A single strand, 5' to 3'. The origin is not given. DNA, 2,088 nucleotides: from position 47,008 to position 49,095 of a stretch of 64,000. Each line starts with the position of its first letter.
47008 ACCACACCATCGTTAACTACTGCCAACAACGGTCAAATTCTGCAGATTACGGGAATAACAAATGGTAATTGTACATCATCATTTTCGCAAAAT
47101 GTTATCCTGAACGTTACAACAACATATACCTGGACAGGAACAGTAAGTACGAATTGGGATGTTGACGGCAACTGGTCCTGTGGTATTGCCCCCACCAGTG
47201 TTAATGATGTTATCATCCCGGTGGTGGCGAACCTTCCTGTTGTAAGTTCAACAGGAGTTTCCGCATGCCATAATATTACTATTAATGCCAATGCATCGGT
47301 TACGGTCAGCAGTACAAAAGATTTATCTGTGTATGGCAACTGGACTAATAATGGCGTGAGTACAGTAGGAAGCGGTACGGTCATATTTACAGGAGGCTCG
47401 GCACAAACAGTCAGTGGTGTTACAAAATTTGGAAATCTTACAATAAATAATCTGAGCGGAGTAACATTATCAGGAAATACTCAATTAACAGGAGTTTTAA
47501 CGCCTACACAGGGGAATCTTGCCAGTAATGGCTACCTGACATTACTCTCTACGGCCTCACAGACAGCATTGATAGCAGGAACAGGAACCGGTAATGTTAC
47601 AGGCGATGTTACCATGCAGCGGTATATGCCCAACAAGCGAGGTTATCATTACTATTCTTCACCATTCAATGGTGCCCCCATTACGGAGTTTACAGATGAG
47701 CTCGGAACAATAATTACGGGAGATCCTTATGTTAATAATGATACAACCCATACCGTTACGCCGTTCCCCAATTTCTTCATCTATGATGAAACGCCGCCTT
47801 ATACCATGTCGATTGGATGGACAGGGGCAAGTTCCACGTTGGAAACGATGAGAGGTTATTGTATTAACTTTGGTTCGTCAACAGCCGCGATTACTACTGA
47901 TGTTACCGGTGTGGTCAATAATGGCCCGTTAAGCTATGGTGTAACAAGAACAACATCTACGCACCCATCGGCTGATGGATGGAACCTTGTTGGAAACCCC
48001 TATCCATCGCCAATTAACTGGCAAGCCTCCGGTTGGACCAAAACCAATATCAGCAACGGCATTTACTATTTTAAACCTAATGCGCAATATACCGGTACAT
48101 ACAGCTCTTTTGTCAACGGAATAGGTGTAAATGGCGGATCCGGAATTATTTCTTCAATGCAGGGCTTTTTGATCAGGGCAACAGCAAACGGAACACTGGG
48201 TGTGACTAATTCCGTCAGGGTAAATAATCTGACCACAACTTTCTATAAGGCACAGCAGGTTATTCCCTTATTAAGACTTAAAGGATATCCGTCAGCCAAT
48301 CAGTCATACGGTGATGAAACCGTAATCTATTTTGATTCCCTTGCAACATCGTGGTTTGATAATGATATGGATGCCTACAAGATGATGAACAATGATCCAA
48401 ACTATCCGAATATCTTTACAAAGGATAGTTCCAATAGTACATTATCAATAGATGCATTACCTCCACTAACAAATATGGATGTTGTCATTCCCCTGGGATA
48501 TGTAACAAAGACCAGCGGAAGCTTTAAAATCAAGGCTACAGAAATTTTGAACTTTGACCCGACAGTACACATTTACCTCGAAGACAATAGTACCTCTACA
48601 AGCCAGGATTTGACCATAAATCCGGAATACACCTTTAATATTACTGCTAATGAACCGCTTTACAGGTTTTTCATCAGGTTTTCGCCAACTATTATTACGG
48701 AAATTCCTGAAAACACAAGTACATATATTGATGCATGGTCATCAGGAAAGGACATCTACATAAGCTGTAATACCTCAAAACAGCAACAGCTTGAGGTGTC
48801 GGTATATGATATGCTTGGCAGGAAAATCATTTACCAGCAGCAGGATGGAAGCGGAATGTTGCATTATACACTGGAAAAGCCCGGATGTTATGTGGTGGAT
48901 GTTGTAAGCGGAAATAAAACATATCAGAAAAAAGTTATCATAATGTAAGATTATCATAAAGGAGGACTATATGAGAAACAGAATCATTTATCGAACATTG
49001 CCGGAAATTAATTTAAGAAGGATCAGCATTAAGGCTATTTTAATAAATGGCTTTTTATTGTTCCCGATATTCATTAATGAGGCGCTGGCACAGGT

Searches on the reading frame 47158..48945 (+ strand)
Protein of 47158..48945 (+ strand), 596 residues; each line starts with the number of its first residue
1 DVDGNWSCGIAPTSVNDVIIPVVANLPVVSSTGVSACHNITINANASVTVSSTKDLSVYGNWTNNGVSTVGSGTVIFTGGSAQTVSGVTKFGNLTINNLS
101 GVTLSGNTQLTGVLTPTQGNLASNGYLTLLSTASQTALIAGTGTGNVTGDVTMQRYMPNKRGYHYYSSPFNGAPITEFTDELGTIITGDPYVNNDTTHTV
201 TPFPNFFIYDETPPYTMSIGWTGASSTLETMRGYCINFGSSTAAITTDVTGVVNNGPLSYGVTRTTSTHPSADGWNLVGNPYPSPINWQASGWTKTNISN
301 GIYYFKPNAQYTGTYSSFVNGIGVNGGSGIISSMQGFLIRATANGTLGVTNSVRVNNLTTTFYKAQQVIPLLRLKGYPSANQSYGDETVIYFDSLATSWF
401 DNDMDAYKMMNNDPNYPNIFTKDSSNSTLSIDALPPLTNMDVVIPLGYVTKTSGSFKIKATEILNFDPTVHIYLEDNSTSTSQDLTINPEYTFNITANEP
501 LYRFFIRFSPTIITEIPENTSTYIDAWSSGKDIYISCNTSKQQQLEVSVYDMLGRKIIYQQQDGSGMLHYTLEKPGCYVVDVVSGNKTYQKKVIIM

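Call 31: find_related_loci(query=A2, collection=metagenome_contigs, flank=4000)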
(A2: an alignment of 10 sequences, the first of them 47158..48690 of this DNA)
Query A2 (511 aa) in metagenome_contigs; peptide patterns used: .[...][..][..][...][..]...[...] (x = any residue, [..] = any of these).
600 stretches matched a pattern (row limit reached: there are more); 514 encode a relative of the query (tblastn E <= 1e-3); the best 80 are kept; 80 distinct loci.
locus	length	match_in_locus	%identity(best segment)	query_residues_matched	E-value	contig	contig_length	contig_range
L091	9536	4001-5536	68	1-511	0e+0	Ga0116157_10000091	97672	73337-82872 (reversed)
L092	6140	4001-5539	67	1-511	0e+0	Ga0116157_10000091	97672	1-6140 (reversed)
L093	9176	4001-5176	70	121-511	5e-175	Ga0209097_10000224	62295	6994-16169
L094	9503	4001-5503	42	5-508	4e-113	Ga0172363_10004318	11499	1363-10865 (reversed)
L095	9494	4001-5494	40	5-506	1e-105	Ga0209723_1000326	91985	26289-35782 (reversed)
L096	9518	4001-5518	39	1-509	4e-105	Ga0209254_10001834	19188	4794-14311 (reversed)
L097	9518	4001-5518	42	1-509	5e-105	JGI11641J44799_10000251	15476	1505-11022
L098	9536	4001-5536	42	4-511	9e-105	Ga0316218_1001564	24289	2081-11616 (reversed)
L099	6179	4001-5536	42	4-511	8e-105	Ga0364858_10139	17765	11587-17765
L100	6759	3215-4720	40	4-508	4e-104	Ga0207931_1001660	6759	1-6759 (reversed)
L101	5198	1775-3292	41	1-509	8e-103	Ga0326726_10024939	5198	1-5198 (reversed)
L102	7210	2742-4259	41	1-509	8e-101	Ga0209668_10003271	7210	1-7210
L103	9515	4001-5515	40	1-508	8e-101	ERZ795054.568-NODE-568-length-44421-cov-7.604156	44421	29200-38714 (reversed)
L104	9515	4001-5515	39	4-511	7e-100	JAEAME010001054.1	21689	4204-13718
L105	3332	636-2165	40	5-511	1e-99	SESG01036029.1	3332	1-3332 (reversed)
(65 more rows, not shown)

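Call 51: search_solved_structures(query=A2, max_evalue=1)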
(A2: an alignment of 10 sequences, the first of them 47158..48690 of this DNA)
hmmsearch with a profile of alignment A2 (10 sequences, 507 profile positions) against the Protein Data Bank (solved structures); distinct sequences matched with E-value up to 1: 7.
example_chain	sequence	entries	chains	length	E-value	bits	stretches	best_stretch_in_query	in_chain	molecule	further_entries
8gl8_D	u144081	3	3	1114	2.5e-22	82.4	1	212-500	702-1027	RemZ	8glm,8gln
8gl6_D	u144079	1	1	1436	7.4e-22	80.8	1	54-501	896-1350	RemA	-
7ong_A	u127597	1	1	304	1e-06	30.9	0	192-227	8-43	SAKe6BE-L1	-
5fzz_A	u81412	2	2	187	0.1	14.4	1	231-287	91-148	KTI-A PROTEIN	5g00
5fzu_A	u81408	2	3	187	0.11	14.4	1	231-287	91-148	KTI-A PROTEIN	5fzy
5fnw_A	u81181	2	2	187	0.11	14.3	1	231-287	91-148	POTATO STI-KUNITZ BI-FUNCTIONAL INHIBITOR E3AD_N19D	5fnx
6p2a_A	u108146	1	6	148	0.63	11.8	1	14-86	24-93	CHIMERA OF BACTERIOPHAGE OBP GP146 AND A T4 GP5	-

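Call 53: search_solved_structures(query=window:47158-48945:+, max_evalue=0.01, show_alignments=1)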
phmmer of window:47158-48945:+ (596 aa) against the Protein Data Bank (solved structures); distinct sequences matched with E-value up to 0.01: 0.
